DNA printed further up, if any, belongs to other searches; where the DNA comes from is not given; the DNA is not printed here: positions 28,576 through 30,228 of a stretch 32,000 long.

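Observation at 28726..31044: Compositionally foreign orphan gene (tandem wHTH + unassigned ~270-aa domain) directly downstream of an alarmone-hydrolase-like HD gene: candidate undescribed two-gene module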

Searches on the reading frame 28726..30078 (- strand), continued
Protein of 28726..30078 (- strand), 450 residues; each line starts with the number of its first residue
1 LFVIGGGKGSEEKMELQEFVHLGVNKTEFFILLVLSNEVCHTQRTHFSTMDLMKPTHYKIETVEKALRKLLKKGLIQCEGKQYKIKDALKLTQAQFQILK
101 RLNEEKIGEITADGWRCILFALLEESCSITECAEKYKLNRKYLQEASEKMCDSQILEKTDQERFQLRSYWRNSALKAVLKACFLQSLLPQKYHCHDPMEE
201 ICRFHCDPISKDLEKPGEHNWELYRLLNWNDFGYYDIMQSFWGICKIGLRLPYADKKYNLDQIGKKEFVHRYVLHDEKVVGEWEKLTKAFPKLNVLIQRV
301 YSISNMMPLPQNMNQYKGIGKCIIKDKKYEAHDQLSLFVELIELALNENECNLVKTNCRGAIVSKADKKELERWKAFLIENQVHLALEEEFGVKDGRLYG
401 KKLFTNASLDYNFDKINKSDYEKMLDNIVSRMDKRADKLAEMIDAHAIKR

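Call 42: search_protein_families(library=pfam, proteins=[L025:7013-9208:+, L025:9316-9840:+, L024:5497-5874:+, L024:5928-6770:+, L024:6783-7193:+, L024:7206-7718:+, L024:7811-10186:+, L016:10766-12952:+, L018:13744-15381:+, L018:15453-16820:+], max_evalue=0.001)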
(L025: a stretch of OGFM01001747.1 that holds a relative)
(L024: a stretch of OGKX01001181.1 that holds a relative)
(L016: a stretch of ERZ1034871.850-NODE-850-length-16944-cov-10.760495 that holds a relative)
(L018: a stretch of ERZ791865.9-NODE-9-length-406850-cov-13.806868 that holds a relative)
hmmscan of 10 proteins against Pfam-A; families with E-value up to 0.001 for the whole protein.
L025:7013-9208:+ (731 aa): 3 families
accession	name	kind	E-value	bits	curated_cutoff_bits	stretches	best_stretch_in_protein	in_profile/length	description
PF02534.20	T4SS-DNA_transf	-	4.8e-56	191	20.1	1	119-553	27-453/468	Type IV secretory system Conjugative DNA transfer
PF12696.13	TraG-D_C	-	1.7e-34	118.9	22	1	406-524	1-125/126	TraM recognition site of TraD and TraG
PF10412.15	TrwB_AAD_bind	-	1.5e-10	41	20.5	1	408-532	247-375/387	Type IV secretion-system coupling protein DNA-binding domain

L025:9316-9840:+ (174 aa): 2 families
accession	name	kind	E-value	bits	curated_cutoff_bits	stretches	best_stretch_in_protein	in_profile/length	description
PF03358.20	FMN_red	-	5.5e-24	84.9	24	1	1-119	1-120/152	NADPH-dependent FMN reductase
PF02525.22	Flavodoxin_2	-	2.4e-13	50.7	27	1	1-126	1-144/198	Flavodoxin-like fold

L024:5497-5874:+ (125 aa): 1 family
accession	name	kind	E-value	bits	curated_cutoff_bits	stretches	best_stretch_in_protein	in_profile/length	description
PF04956.18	TrbC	-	0.00014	22.5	27.9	1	23-83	3-63/98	TrbC/VIRB2 pilin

L024:5928-6770:+ (280 aa): 0 families

L024:6783-7193:+ (136 aa): 1 family
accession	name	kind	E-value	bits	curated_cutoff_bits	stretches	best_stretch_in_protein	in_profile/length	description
PF14190.11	DUF4313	-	4.2e-41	139.5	27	1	21-122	1-103/104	Domain of unknown function (DUF4313)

L024:7206-7718:+ (170 aa): 1 family
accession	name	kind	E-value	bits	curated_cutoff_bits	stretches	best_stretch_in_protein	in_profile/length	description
PF12666.12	PrgI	-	4.1e-22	79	27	1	5-93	2-90/91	PrgI family protein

L024:7811-10186:+ (791 aa): 3 families
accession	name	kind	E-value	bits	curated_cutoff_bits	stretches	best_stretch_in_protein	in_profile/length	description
PF19044.6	P-loop_TraG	-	1.7e-14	53.7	25.8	1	435-739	26-342/413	TraG P-loop domain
PF01935.23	DUF87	-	4.1e-08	34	23.2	1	443-553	28-122/220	Helicase HerA, central domain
PF12846.13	AAA_10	-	9.3e-05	22.1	27.5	1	436-702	19-292/362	AAA-like domain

L016:10766-12952:+ (728 aa): 3 families
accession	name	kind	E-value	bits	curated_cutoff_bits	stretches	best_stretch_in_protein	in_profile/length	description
PF01131.25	Topoisom_bac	-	5.6e-104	348.8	35.1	1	163-592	2-410/411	DNA topoisomerase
PF01751.28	Toprim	-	7.2e-10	39.3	23.1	1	15-145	1-95/96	Toprim domain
PF13342.12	Toprim_Crpt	-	3.2e-05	24.3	32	1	647-709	2-55/60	C-terminal repeat of topoisomerase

L018:13744-15381:+ (545 aa): 2 families
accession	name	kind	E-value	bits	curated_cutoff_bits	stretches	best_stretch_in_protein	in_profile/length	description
PF22052.2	DUF6937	-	1.4e-125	417.6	27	1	24-259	1-228/228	Domain of unknown function (DUF6937)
PF22053.2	DUF6938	-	1.2e-116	388.8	27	2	404-538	102-236/236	Domain of unknown function (DUF6938)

L018:15453-16820:+ (455 aa): 2 families
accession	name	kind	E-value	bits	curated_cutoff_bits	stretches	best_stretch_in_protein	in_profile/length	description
PF13347.12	MFS_2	-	1.9e-72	244.6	27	1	10-439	1-425/427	MFS/sugar transport protein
PF07690.21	MFS_1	-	4.1e-09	36.2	33.4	1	24-348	13-317/347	Major Facilitator Superfamily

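Call 43: predict_structure(alignment_id=A1)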
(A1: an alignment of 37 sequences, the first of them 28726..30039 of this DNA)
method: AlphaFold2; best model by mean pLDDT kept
length: 437 residues; sequences in the alignment: 37
mean_pLDDT: 87.8   pTM: 0.73
mean pLDDT of the five models: 87.8, 86.5, 86.4, 84.3, 84.3
residues with pLDDT >= 90: 247; 70-90: 160; 50-70: 25; < 50: 5
segments of 3 or more residues with pLDDT < 50: 435-437
pLDDT, mean of each block of 10 residues (from residue 1): 75 90 85 93 91 97 96 87 79 77 75 75 82 81 80 65 90 94 94 89 88 91 94 87 64 92 93 95 97 96 87 90 97 84 87 94 97 97 97 94 94 98 93 54
secondary structure, 60 per line:
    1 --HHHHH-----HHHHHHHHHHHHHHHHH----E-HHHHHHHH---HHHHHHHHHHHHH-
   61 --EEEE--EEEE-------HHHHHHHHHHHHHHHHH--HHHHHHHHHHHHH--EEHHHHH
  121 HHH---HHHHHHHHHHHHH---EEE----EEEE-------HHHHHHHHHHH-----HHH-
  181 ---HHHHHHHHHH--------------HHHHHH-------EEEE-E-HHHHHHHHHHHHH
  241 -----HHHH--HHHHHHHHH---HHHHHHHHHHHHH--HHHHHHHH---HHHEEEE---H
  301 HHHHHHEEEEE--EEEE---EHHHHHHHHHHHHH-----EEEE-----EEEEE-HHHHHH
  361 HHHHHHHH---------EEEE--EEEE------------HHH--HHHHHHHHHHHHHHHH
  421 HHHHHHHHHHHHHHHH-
elements in order: H3-7 H13-29 H36-43 H47-59 E63-66 E69-72 H80-96 H99-111 H116-123 H127-139 E143-145 E150-153 H161-171 H184-193 H208-213 E221-224 H228-240 H246-249 H252-260 H264-276 H279-286 E293-296 H300-306 E307-311 E314-317 H322-334 E340-343 E349-353 H355-368 E378-381 E384-387 H405-436
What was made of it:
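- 29815..30039 (-): Winged helix 1 (residues ~1-75). AF2 model: H13-29, H36-43, H47-59, E63-66, E69-72 (call 43).
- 29575..29802 (-): Winged helix 2 (residues ~80-155). AF2 model: H99-111, H116-123, H127-139, E143-145, E150-153 (call 43).
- On MarR/TrmB winged-helix regulators: The AF2 model shows two such units (call 43).
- Fold: AF2 on A1 gives pLDDT 87.8 and pTM 0.73, with two wHTH and an alpha/beta domain (call 43).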

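Call 46: fold_search(model_id=the predicted structure, library=pdb)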
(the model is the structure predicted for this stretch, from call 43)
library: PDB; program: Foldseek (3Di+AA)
matches with E <= 10: 1376; with E <= 0.001: 0
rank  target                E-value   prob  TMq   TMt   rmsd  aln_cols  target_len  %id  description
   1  1lva                  1.3e-02  0.97  0.12  0.19  16.3       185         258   14  Crystal structure of a C-terminal fragment of Moorella thermoacetica elongation factor SelB (released 2002-08-21)
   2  2xub                  2.3e-02  0.44  0.16  0.16  25.5       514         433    9  Human RPC62 subunit structure (released 2011-03-02)
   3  2quf_A                5.0e-02  0.99  0.15  0.27  15.8       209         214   14  Crystal Structure of Transcription Factor AXXA-PF0095 from Pyrococcus furiosus (released 2008-08-05)
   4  8iue_P                5.7e-02  0.66  0.13  0.17  15.8       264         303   14  RNA polymerase III pre-initiation complex melting complex 1 (released 2023-05-24)
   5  8ohd_A                6.3e-02  0.15  0.12  0.09  39.4       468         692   11  60S ribosomal subunit bound to the E3-UFM1 complex - state 3 (native) (released 2024-02-21)
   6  2pjp_A                7.2e-02  0.98  0.12  0.38  13.5       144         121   14  Structure of the mRNA-binding domain of elongation factor SelB from E.coli in complex with SECIS RNA (released 2007-10-30)
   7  2uwm_A                7.9e-02  0.97  0.12  0.26  14.4       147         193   13  C-TERMINAL DOMAIN(WH2-WH4) OF ELONGATION FACTOR SELB IN COMPLEX WITH SECIS RNA (released 2007-05-08)
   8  3cuq_A                8.3e-02  0.91  0.12  0.22  13.8       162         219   11  Integrated structural and functional model of the human ESCRT-II complex (released 2008-11-04)
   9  8b9x_A                8.7e-02  0.94  0.11  0.18  12.2       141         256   11  Chimeric protein of human UFM1 E3 ligase, UFL1, and DDRGK1 (released 2023-10-25)
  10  8b9x_B                9.6e-02  0.92  0.11  0.18  12.3       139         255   10  Chimeric protein of human UFM1 E3 ligase, UFL1, and DDRGK1 (released 2023-10-25)
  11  7dn3_O                9.6e-02  0.20  0.16  0.16  24.4       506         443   11  Structure of Human RNA Polymerase III elongation complex (released 2021-03-17)
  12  1wsu_A                1.0e-01  0.96  0.11  0.35  12.4       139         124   14  C-terminal domain of elongation factor selB complexed with SECIS RNA (released 2005-01-25)
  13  8qfc_B                1.0e-01  0.14  0.11  0.08  34.3       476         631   11  UFL1 E3 ligase bound 60S ribosome (released 2024-02-21)
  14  7ast_X                1.2e-01  0.25  0.17  0.17  24.2       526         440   12  Apo Human RNA Polymerase III (released 2020-12-23)
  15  3lmm_D                1.2e-01  0.91  0.12  0.10  13.9       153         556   12  Crystal Structure of the DIP2311 protein from Corynebacterium diphtheriae, Northeast Structural Genomics Consortium Ta (released 2010-02-16)
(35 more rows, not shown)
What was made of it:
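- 29575..29802 (-): Foldseek hits to tandem winged-helix proteins SelB and PF0095 (call 46).
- Closest known: Tandem winged-helix transcription factors of the TrmB/MarR type. Same: Foldseek probabilities are 0.92-0.99 (call 46).
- Checked: The two winged helices are confirmed by the AlphaFold model and by Foldseek hits to multi-winged-helix proteins (calls 43, 46).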

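Call 48: search_protein_families(library=pfam, proteins=[L015:893-5413:-, L015:5910-7106:-, L015:7901-9742:-, L015:10825-11796:-, L015:11987-14869:-, L018:7847-8599:+, L018:12138-12515:+, L018:13203-13772:+, L016:13632-15056:+, L024:5928-6770:+], max_evalue=0.001)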
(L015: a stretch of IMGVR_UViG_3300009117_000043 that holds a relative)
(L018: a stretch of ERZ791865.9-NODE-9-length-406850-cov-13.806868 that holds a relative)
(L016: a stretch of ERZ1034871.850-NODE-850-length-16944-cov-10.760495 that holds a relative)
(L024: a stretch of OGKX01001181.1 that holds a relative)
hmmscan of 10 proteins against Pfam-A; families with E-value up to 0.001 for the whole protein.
L015:893-5413:- (1506 aa): 4 families
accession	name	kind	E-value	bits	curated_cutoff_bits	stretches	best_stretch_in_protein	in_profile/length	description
PF00395.25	SLH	-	2.4e-37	127.1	20.8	3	1298-1341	1-44/44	S-layer homology domain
PF18889.6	Beta_helix_3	-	9.9e-13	48.4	27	3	623-645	1-20/20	Beta helix repeat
PF19127.6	Choline_bind_3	-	3.9e-09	36.7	27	1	1424-1470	2-47/47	Choline-binding repeat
PF19085.6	Choline_bind_2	-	9.5e-06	26.2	27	1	1464-1502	1-37/38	Choline-binding repeat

L015:5910-7106:- (398 aa): 3 families
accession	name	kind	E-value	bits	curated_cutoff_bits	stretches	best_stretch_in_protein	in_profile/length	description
PF17874.7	TPR_MalT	-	0.00011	22.1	45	1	218-286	253-320/336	MalT-like TPR region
PF07719.23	TPR_2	-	0.00028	21.2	27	0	207-235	3-31/34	Tetratricopeptide repeat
PF12728.13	HTH_17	-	0.00072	20.2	27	0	3-42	1-39/51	Helix-turn-helix domain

L015:7901-9742:- (613 aa): 3 families
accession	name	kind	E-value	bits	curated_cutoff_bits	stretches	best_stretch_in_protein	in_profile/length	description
PF02534.20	T4SS-DNA_transf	-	1e-40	140.5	20.1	1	104-529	38-441/468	Type IV secretory system Conjugative DNA transfer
PF12696.13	TraG-D_C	-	1.9e-27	96.1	22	1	395-513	1-126/126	TraM recognition site of TraD and TraG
PF10412.15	TrwB_AAD_bind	-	5.8e-19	68.7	20.5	1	102-523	9-378/387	Type IV secretion-system coupling protein DNA-binding domain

L015:10825-11796:- (323 aa): 3 families
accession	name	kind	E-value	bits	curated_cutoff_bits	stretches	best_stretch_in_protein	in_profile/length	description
PF13155.12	Toprim_2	-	6.3e-20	71.8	22.1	1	217-307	1-88/88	Toprim-like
PF13154.11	DUF3991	-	1.1e-18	67.8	24.5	1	129-211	1-72/74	Protein of unknown function (DUF3991)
PF13362.12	Toprim_3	-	3.7e-06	27.7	27.2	1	216-308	2-90/95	Toprim domain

L015:11987-14869:- (960 aa): 3 families
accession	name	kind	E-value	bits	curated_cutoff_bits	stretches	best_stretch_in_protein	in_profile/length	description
PF08238.18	Sel1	-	4e-69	227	30.7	8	636-667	4-35/36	Sel1 repeat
PF18555.7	MobL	-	7.9e-33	114.4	28.5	1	1-371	1-338/383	MobL relaxases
PF23310.1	TPR_27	-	3.2e-06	27.2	27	0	833-876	44-87/110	Plant tetratrico peptide repeats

L018:7847-8599:+ (250 aa): 0 families

L018:12138-12515:+ (125 aa): 3 families
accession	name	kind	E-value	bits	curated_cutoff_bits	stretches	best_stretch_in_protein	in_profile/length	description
PF13426.13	PAS_9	-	1.6e-07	32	27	1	19-101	3-87/103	PAS domain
PF08448.16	PAS_4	-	3.7e-06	27.6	23.1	1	14-108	2-99/110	PAS fold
PF00989.32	PAS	-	2.7e-05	24.6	22.6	1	9-99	3-97/113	PAS fold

L018:13203-13772:+ (189 aa): 1 family
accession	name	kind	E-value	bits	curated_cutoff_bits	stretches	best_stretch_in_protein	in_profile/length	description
PF00440.29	TetR_N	-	1.4e-08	34.8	24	1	7-51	1-46/47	Bacterial regulatory proteins, tetR family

L016:13632-15056:+ (474 aa): 1 family
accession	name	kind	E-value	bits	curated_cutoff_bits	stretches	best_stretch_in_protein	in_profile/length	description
PF03432.20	Relaxase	-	7.7e-33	114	24.6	1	27-161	1-132/132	MobA/VirD2-like, nuclease domain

L024:5928-6770:+ (280 aa): 0 families

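Call 50: fold_search(model_id=the predicted structure, library=viral)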
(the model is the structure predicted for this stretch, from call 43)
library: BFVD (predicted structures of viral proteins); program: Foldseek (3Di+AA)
matches with E <= 10: 854; with E <= 0.001: 0
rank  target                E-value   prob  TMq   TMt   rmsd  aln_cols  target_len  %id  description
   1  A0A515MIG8            3.6e-03  1.00  0.13  0.31  14.0       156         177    9  HTH marR-type domain-containing protein [Gordonia phage SheckWes]
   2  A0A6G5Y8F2            3.8e-03  0.97  0.12  0.17  17.5       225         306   12  (no name in the UniProt tables at hand)
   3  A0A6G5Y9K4            4.2e-03  1.00  0.11  0.19  13.2       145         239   12  (no name in the UniProt tables at hand)
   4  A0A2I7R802            6.7e-03  0.95  0.12  0.22  16.2       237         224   11  (no name in the UniProt tables at hand)
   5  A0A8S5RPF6            1.2e-02  1.00  0.21  0.32   6.4       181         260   16  Helix-turn-helix domain protein [virus sp. ctrcb4]
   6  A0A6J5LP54            1.5e-02  0.99  0.12  0.28  13.7       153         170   14  Uncharacterized protein [uncultured Caudovirales phage]
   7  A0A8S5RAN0            1.8e-02  1.00  0.21  0.35   8.0       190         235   14  Helix-turn-helix domain protein [virus sp. ctQcs9]
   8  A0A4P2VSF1            1.8e-02  0.98  0.11  0.15  14.1       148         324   16  (no name in the UniProt tables at hand)
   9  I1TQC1                2.3e-02  0.44  0.13  0.08  24.7       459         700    9  (no name in the UniProt tables at hand)
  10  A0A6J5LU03            2.5e-02  0.91  0.15  0.27  17.2       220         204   14  Transcription regulator TrmB, N-terminal [uncultured Caudovirales phage]
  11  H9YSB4                2.6e-02  0.98  0.13  0.21  14.6       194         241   13  (no name in the UniProt tables at hand)
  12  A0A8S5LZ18            2.9e-02  0.23  0.12  0.10  23.4       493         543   10  Integrase [Siphoviridae sp. ctCsv15]
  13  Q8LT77                3.8e-02  0.97  0.12  0.24  13.8       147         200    8  Uncharacterized protein [Vibrio phage VpV262]
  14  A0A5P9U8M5            4.8e-02  0.72  0.13  0.21  22.3       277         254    9  (no name in the UniProt tables at hand)
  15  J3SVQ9                5.3e-02  0.96  0.13  0.09  10.1       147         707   14  Uncharacterized protein [Caulobacter phage phiCbK]
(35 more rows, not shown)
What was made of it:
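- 29815..30039 (-): Foldseek wHTH hits (calls 46, 50).
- BFVD hits include Rep and RepL-like proteins at E 0.08 (call 50).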

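Call 52: search_protein_families(library=ncbifam, alignment_id=A1, max_evalue=0.05)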
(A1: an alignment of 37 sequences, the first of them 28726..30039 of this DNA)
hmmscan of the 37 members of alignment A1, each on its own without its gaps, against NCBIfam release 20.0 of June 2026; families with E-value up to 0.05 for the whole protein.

A. member 1, window:28726-30039:- (437 aa): 3 families
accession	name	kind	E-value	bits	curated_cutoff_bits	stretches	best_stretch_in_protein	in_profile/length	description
NF053610.1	Sso10a_fam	subfamily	0.012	15.6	60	0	39-72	23-56/64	Sso10a family chromatin protein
TIGR01889.1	Staph_reg_Sar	paralog_domain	0.016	15.5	62.6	0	10-64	22-74/109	staphylococcal accessory regulator family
NF045919.1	HphnlacHdxRed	equivalog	0.021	13.9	340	1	11-93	210-287/309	p-hydroxyphenylacetate 3-hydroxylase reductase component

B. families by the number of members that match (of 37 scanned): 20 families
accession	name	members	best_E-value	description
NF040939.2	trans_reg_lrs14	3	8.4e-08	Lrs14 family HTH-type transcriptional regulator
NF053606.1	Sta1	2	1.5e-06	Sta1 family transcriptional regulator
TIGR02698.1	CopY_TcrY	2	6e-06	CopY/TcrY family copper transport repressor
NF041951.1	phage_RstR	1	7.8e-05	RstR family transcriptional repressor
NF053762.1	aCcr1_fam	1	0.00018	aCcr1 family cell cycle regulator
TIGR04302.1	geo_PqqD_fam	1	0.00062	GeoRSP system PqqD family peptide chaperone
TIGR02944.1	suf_reg_Xantho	1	0.0014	SUF system Fe-S cluster assembly regulator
NF053814.1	teico_TcaR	1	0.0063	MarR family transcriptional regulator TcaR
NF007465.0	PRK10044.1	1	0.0081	ferrichrome porin FhuA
NF053610.1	Sso10a_fam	1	0.012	Sso10a family chromatin protein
NF033788.1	HTH_metalloreg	1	0.013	metalloregulator ArsR/SmtB family transcription factor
NF007271.0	PRK09726.1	1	0.013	type II toxin-antitoxin system antitoxin HipB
TIGR01889.1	Staph_reg_Sar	1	0.016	staphylococcal accessory regulator family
NF045919.1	HphnlacHdxRed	1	0.021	p-hydroxyphenylacetate 3-hydroxylase reductase component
NF047500.1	choline_R_CudC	1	0.027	choline uptake/conversion transcriptional regulator CudC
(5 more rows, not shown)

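Call 53: search_protein_families(library=phrogs, alignment_id=A1, max_evalue=0.05)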
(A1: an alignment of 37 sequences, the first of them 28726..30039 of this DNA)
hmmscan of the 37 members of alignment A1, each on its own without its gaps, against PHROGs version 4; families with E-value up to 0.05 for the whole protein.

A. member 1, window:28726-30039:- (437 aa): 6 families
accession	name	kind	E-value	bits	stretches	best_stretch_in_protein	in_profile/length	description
phrog_17403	-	transcription regulation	0.0012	20.1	1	10-80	2-71/81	transcriptional regulator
phrog_142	-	moron, auxiliary metabolic gene and host takeover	0.004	18.3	0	31-82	24-74/116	Ren-like exclusion protein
phrog_2030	-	transcription regulation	0.0098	16.6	0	26-100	22-100/202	transcriptional regulator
phrog_11046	-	transcription regulation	0.015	16.2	0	28-81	25-72/94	transcriptional regulator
phrog_2440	-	transcription regulation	0.025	15.5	0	39-68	55-80/126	transcriptional regulator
phrog_5169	-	unknown function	0.033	15.1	0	34-87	22-77/77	-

B. families by the number of members that match (of 37 scanned): 31 families (the first 25 are shown)
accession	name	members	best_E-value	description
phrog_2030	-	3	0.00041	transcriptional regulator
phrog_2440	-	3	0.025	transcriptional regulator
phrog_142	-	2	0.004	Ren-like exclusion protein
phrog_3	-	1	2e-10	transcriptional repressor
phrog_12301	-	1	1.9e-06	transcriptional regulator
phrog_876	-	1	5.1e-06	transcriptional repressor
phrog_8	-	1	4e-05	transcriptional regulator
phrog_2439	-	1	0.0004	transcriptional regulator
phrog_10086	-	1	0.00065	HTH DNA binding protein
phrog_17403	-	1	0.0012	transcriptional regulator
phrog_678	-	1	0.0012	replication initiation O-like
phrog_1687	-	1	0.0014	MarR family transcrition regulator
phrog_1324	-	1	0.0025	transcriptional activator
phrog_1123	-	1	0.0054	-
phrog_6745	-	1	0.0065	endolysin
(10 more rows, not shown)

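Call 54: find_encoding_contigs(protein=P0124, flank=10000, max_places=3)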
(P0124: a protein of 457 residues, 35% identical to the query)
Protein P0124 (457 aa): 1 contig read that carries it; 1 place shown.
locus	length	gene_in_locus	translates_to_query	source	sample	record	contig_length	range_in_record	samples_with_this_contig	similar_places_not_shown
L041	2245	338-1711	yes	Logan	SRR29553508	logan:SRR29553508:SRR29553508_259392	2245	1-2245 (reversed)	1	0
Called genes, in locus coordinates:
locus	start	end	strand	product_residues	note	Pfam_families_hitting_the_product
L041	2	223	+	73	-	?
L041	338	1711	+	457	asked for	PF01978:TrmB (faint)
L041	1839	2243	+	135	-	?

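Call 55: find_encoding_contigs(protein=P0125, flank=10000, max_places=3)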
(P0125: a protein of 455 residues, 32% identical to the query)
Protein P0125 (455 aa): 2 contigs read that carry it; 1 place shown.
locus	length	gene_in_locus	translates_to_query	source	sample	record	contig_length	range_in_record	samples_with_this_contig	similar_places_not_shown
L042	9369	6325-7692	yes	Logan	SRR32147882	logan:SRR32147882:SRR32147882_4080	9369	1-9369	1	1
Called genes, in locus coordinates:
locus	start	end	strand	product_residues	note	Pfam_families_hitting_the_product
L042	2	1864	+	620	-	?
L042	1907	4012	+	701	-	PF01751:Toprim, PF01131:Topoisom_bac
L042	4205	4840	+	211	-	PF00239:Resolvase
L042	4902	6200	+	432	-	PF00239:Resolvase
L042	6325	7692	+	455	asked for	-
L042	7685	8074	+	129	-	-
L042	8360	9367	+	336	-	?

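Call 56: find_encoding_contigs(protein=P0140, flank=10000, max_places=3)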
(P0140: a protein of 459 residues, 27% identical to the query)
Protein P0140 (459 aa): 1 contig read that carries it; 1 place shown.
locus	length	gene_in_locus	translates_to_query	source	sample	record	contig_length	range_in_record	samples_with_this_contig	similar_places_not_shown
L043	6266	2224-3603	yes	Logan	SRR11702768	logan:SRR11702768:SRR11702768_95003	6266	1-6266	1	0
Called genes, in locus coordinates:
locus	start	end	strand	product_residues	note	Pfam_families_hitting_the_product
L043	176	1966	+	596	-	PF13855:LRR_8 (faint), PF13306:LRR_5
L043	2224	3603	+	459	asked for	PF01978:TrmB (faint), PF03965:Penicillinase_R (faint)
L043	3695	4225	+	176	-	-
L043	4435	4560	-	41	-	-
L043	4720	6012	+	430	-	PF02368:Big_2 (faint)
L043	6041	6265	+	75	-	?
